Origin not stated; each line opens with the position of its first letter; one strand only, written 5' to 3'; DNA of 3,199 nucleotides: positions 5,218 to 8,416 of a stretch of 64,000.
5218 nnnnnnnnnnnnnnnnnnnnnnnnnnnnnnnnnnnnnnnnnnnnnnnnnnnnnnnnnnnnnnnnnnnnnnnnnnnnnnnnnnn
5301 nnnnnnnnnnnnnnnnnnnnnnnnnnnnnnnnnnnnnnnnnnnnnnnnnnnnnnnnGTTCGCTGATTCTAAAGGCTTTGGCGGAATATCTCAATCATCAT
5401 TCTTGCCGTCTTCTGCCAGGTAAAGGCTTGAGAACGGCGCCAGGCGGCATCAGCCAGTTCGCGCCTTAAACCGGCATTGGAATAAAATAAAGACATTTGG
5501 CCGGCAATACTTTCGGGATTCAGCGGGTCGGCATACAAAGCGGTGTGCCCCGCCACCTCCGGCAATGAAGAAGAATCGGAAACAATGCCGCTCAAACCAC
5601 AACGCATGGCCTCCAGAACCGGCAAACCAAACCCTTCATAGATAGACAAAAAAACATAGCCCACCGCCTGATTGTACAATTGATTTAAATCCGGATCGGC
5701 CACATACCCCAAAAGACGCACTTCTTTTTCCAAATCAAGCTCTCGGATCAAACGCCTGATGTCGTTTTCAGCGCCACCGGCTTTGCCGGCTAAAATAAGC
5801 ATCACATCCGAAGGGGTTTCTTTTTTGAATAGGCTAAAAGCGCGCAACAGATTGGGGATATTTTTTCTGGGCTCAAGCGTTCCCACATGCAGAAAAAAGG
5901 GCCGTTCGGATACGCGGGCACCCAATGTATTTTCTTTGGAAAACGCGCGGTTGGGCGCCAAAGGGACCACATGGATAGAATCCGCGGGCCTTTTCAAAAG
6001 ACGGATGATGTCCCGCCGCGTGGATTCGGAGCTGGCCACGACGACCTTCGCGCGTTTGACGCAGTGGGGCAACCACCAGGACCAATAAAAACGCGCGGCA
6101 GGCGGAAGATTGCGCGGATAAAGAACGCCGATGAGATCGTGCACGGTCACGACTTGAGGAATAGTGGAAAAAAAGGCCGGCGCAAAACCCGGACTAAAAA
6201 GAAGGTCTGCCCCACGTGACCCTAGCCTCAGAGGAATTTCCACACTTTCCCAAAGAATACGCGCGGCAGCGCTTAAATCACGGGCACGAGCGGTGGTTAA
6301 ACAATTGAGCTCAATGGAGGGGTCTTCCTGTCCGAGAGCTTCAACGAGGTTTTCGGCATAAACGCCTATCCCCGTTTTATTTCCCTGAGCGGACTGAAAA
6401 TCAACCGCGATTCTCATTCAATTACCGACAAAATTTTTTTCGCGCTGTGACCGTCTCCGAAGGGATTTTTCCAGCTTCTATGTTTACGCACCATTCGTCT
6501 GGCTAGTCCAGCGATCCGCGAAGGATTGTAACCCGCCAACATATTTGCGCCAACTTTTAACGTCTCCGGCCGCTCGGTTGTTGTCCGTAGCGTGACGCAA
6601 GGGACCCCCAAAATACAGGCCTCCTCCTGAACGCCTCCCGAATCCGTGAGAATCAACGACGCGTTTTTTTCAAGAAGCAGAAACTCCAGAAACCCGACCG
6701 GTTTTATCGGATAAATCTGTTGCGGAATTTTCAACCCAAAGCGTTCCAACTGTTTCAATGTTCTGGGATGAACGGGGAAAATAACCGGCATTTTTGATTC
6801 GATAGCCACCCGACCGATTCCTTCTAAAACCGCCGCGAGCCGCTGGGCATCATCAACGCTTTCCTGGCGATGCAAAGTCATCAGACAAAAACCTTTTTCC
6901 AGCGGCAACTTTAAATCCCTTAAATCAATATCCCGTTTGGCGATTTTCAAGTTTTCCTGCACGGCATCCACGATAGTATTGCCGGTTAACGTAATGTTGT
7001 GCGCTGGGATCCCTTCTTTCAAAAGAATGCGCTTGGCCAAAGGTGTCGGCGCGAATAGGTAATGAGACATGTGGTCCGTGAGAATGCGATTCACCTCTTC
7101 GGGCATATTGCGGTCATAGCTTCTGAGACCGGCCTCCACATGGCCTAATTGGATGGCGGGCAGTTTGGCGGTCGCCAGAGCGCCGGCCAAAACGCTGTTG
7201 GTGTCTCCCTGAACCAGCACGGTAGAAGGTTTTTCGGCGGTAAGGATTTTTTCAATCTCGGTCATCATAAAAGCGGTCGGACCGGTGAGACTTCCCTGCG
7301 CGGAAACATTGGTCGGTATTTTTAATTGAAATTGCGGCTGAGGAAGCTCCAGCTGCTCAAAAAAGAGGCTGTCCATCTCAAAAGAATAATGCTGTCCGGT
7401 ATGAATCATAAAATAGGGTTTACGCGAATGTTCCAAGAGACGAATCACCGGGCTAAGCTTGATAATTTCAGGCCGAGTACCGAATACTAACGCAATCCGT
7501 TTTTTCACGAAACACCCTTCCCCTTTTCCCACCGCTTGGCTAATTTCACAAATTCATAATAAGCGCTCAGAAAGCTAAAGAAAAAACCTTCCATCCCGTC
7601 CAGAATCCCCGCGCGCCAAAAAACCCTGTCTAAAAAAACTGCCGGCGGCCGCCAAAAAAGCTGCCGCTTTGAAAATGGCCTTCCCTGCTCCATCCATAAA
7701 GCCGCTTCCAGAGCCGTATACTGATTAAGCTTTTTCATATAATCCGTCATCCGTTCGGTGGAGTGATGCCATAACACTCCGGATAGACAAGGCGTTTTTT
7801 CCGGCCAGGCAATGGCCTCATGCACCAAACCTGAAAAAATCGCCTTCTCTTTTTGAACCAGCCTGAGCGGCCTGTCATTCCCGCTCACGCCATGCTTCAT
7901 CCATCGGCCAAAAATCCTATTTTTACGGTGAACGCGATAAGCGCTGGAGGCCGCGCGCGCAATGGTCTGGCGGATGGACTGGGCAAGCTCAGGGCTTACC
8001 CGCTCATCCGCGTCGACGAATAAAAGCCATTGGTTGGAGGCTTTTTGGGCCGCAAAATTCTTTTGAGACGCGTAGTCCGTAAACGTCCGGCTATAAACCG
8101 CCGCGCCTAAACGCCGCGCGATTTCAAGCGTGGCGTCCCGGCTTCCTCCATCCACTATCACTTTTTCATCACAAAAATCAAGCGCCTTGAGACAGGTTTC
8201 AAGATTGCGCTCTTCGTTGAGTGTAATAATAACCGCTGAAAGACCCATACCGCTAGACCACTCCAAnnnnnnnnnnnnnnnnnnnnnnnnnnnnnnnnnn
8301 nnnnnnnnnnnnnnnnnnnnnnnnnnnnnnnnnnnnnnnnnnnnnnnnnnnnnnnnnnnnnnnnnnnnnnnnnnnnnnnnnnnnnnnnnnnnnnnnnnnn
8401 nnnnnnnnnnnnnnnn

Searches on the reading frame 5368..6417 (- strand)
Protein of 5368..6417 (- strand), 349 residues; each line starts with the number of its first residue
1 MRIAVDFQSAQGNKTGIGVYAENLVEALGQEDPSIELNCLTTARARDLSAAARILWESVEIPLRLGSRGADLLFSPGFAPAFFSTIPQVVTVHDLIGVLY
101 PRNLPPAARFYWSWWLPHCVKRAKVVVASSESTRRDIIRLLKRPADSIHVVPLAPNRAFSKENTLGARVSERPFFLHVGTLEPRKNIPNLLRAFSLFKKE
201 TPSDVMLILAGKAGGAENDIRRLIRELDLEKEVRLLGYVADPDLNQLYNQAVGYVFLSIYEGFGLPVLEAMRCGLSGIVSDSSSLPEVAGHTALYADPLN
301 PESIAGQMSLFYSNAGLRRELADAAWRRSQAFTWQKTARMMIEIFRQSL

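Call 53: search_protein_families(library=pfam, max_evalue=0.000001, proteins=[window:5368-6417:-])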
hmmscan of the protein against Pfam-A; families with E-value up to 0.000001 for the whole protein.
window:5368-6417:- (349 aa): 5 families
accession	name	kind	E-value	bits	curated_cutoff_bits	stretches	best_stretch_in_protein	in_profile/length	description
PF00534.26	Glycos_transf_1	-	4.7e-32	111.3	26.4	1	170-325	13-169/172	Glycosyl transferases group 1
PF13692.12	Glyco_trans_1_4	-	2.2e-24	86.7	27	1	173-312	2-140/142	Glycosyl transferases group 1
PF13439.12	Glyco_transf_4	-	7.9e-11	42.7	28.5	1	50-152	53-163/170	Glycosyltransferase Family 4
PF13579.12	Glyco_trans_4_4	-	1.2e-09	39.1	29.7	1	85-153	94-157/158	Glycosyl transferase 4-like domain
PF20706.3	GT4-conflict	-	2.2e-09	37.2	26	1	120-287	144-318/385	Family 4 Glycosyltransferase in conflict systems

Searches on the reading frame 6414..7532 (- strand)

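Call 53: search_protein_families(library=pfam, max_evalue=0.000001, proteins=[window:6414-7532:-])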
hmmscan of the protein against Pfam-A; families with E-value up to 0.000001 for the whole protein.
window:6414-7532:- (372 aa): 1 family
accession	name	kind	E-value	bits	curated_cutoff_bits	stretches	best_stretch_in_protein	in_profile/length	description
PF02350.25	Epimerase_2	-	3.2e-101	339.1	30.6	1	39-372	10-347/347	UDP-N-acetylglucosamine 2-epimerase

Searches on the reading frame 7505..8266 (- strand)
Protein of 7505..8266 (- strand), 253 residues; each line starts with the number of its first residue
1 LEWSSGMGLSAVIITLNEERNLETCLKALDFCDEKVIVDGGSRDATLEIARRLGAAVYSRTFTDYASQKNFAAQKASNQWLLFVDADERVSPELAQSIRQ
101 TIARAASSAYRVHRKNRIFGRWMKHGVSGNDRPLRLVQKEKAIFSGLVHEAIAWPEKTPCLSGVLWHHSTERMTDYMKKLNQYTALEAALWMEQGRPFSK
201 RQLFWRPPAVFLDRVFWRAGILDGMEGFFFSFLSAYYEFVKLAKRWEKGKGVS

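Call 53: search_protein_families(library=pfam, max_evalue=0.000001, proteins=[window:7505-8266:-])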
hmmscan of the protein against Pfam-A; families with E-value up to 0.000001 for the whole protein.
window:7505-8266:- (253 aa): 1 family
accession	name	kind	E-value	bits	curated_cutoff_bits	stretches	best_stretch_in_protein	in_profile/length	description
PF00535.33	Glycos_transf_2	-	4.4e-15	56.5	23.3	1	10-125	1-128/168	Glycosyl transferase family 2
